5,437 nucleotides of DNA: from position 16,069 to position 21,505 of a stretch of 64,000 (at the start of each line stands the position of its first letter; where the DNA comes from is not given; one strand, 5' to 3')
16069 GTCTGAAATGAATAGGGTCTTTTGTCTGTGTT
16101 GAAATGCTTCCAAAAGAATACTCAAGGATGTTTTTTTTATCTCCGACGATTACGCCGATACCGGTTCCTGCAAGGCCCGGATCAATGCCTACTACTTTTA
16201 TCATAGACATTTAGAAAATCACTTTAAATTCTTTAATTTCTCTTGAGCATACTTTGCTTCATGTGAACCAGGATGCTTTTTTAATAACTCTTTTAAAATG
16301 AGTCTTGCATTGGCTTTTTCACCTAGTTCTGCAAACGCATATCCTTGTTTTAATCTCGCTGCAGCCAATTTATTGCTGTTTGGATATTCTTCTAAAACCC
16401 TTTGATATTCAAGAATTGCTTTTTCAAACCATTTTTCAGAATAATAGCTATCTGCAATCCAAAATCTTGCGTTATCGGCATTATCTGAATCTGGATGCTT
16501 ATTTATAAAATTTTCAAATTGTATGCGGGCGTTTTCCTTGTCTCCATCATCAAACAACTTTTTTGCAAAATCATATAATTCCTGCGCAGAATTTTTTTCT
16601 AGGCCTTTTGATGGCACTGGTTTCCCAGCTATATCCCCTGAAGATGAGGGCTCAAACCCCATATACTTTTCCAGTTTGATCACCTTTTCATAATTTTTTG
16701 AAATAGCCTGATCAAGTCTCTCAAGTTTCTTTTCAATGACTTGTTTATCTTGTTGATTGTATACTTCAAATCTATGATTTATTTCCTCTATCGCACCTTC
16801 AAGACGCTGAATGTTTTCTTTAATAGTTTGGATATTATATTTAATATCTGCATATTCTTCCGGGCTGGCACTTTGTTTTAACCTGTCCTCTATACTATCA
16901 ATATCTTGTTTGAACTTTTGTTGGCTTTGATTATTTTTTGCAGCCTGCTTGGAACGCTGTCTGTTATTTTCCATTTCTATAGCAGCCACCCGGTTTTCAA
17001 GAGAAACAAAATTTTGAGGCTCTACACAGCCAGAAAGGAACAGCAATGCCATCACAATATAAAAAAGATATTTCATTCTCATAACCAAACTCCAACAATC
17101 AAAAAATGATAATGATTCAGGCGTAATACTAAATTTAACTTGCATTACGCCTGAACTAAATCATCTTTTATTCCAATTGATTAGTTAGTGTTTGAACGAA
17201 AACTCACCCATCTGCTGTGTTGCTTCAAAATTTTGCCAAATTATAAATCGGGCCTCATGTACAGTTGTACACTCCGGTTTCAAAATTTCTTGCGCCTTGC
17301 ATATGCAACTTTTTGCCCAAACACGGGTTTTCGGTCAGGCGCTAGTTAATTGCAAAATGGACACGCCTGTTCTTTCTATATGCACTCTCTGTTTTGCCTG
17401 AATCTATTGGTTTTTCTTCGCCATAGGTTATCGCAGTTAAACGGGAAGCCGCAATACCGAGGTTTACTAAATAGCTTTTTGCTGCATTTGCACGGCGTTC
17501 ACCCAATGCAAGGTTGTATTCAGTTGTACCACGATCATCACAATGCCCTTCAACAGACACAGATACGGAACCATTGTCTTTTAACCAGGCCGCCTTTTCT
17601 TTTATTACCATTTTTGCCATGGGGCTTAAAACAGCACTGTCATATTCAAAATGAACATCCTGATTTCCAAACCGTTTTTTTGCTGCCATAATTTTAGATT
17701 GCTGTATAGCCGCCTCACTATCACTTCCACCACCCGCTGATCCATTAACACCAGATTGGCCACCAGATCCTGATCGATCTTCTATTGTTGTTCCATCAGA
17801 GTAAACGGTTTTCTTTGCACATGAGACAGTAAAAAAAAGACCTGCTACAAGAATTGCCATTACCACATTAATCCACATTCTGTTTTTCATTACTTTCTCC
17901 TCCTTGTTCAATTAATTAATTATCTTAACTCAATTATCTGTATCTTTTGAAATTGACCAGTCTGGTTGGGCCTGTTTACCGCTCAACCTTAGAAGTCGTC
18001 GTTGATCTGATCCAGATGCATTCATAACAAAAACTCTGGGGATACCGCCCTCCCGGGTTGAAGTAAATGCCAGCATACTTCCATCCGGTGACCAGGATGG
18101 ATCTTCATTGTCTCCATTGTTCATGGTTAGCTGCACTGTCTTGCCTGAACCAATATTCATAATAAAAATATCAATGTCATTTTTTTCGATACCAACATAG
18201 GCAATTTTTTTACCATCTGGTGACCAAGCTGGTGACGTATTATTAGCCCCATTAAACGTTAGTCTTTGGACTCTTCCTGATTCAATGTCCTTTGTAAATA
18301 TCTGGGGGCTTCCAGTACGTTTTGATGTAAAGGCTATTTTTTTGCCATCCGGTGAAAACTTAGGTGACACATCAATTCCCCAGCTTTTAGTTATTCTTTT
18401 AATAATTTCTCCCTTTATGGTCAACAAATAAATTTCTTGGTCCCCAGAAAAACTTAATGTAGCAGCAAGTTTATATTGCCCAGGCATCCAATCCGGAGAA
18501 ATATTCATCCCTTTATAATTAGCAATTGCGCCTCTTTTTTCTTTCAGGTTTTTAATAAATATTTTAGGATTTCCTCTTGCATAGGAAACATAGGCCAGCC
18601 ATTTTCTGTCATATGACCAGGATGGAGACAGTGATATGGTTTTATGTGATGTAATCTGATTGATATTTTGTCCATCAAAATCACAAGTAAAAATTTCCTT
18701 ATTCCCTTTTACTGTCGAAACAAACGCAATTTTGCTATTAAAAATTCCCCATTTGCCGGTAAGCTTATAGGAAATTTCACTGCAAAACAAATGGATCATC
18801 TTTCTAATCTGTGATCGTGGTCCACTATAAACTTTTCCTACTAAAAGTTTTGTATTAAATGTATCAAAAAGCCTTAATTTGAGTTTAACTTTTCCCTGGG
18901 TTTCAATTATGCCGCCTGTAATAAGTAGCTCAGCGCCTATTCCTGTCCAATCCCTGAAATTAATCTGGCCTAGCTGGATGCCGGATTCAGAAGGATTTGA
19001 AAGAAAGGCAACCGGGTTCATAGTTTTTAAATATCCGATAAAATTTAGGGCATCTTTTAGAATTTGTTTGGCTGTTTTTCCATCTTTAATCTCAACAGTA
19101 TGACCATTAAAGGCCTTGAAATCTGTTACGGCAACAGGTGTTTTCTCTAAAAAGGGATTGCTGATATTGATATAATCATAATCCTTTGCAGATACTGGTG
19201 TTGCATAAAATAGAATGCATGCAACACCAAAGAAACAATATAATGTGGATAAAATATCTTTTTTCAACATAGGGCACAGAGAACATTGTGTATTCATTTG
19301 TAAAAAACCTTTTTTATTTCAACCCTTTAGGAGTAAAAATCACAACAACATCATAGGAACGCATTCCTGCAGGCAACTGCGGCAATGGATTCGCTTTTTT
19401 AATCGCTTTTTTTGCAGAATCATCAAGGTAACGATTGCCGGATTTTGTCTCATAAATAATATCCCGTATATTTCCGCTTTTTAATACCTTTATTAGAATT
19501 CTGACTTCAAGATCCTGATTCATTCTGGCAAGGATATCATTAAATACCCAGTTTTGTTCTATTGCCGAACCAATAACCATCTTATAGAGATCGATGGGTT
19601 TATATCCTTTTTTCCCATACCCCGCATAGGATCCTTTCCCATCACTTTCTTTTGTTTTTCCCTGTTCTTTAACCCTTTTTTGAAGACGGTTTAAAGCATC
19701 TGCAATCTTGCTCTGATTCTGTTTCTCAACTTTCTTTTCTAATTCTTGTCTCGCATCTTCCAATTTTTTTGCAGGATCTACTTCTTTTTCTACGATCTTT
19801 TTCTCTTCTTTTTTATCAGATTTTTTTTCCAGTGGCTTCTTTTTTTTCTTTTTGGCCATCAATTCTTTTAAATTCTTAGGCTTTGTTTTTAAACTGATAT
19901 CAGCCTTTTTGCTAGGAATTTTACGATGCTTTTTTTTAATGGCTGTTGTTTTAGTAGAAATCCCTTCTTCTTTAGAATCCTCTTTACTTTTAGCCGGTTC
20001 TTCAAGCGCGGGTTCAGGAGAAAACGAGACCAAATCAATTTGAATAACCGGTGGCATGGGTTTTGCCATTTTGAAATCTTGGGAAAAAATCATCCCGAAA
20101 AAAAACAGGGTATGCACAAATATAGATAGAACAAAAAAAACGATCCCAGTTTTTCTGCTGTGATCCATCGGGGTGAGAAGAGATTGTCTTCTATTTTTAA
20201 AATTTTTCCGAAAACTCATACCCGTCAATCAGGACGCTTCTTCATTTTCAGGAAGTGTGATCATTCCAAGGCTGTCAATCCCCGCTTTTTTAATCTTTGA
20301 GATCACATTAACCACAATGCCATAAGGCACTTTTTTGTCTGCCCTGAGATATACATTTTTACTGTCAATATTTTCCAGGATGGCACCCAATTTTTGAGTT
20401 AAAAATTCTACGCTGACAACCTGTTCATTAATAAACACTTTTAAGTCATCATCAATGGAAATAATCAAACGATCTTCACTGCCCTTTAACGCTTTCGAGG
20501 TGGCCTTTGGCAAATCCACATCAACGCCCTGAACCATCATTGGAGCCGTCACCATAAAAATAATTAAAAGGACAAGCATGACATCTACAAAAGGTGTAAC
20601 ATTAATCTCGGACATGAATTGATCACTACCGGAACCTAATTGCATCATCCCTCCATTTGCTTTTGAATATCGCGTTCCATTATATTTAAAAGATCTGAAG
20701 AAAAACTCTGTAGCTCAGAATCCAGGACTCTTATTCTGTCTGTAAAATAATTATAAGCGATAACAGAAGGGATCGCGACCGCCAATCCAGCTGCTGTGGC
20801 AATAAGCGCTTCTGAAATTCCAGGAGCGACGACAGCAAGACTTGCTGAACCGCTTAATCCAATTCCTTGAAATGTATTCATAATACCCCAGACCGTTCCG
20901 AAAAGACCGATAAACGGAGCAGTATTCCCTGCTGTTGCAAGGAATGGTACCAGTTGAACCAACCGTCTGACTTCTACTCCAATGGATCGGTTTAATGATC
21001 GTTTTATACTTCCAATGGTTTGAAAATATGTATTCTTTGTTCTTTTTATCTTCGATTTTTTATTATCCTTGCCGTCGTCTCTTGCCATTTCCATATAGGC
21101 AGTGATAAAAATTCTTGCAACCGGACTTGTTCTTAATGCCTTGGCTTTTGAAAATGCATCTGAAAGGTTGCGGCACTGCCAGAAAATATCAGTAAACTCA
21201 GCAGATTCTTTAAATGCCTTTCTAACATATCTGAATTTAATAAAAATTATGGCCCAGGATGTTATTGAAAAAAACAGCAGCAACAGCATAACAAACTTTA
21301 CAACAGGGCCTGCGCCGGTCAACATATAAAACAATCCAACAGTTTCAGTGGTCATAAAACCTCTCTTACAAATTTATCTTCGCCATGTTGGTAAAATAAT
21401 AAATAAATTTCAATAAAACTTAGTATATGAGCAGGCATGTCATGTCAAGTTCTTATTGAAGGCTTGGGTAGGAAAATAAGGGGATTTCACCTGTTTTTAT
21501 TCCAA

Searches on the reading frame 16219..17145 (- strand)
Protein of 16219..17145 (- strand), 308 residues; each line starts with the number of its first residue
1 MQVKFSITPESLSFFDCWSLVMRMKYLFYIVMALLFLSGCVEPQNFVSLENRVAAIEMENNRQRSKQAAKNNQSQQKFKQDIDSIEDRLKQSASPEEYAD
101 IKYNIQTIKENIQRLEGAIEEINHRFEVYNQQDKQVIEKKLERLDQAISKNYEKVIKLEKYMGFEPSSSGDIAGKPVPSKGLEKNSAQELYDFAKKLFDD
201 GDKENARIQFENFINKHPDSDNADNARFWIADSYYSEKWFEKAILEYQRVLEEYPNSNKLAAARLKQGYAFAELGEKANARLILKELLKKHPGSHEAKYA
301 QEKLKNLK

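Call 73: search_protein_families(library=pfam, proteins=[window:16219-17145:-], max_evalue=0.001)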
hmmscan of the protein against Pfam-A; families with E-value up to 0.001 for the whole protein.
window:16219-17145:- (308 aa): 6 families
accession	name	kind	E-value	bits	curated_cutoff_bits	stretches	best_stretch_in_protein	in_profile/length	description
PF13174.12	TPR_6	-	4.7e-16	58.7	26.3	1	263-294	2-33/33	Tetratricopeptide repeat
PF13428.12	TPR_14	-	2.9e-09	37.1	23.5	0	262-299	2-39/44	Tetratricopeptide repeat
PF13525.12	YfiO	-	2.4e-08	34.5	25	1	185-276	3-94/203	Outer membrane lipoprotein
PF13432.12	TPR_16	-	3.2e-08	34.3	32.7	1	191-257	1-64/65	Tetratricopeptide repeat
PF07719.23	TPR_2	-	8.1e-06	26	27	1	226-256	3-33/34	Tetratricopeptide repeat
PF09976.15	TPR_21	-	9e-05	22.7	25.5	1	184-301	36-150/193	Tetratricopeptide repeat-like domain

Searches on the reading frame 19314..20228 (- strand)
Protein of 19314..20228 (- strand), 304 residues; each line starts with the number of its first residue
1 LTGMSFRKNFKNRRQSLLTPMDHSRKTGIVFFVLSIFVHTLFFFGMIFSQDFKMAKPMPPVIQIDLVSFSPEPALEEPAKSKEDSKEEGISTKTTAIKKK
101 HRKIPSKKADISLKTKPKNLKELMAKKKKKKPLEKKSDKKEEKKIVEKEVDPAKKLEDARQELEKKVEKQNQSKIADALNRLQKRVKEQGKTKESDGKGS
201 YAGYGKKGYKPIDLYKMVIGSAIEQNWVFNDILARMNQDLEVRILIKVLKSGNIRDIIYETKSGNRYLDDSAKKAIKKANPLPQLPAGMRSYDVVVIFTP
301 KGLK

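Call 73: search_protein_families(library=pfam, proteins=[window:19314-20228:-], max_evalue=0.001)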
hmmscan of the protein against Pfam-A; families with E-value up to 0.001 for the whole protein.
window:19314-20228:- (304 aa): 2 families
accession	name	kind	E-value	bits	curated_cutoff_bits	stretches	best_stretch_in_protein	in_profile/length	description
PF13103.11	TonB_2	-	6.4e-15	55.5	22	1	214-289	3-76/85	TonB C terminal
PF03544.19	TonB_C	-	0.00022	22.1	24.6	1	233-287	9-63/79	Gram-negative bacterial TonB protein C-terminal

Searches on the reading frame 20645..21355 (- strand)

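Call 73: search_protein_families(library=pfam, proteins=[window:20645-21355:-], max_evalue=0.001)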
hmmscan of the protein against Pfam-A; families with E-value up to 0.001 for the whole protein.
window:20645-21355:- (236 aa): 1 family
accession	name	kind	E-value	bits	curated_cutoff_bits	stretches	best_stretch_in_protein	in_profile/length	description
PF01618.21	MotA_ExbB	-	2.7e-34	118.1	22.9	1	114-215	24-125/127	MotA/TolQ/ExbB proton channel family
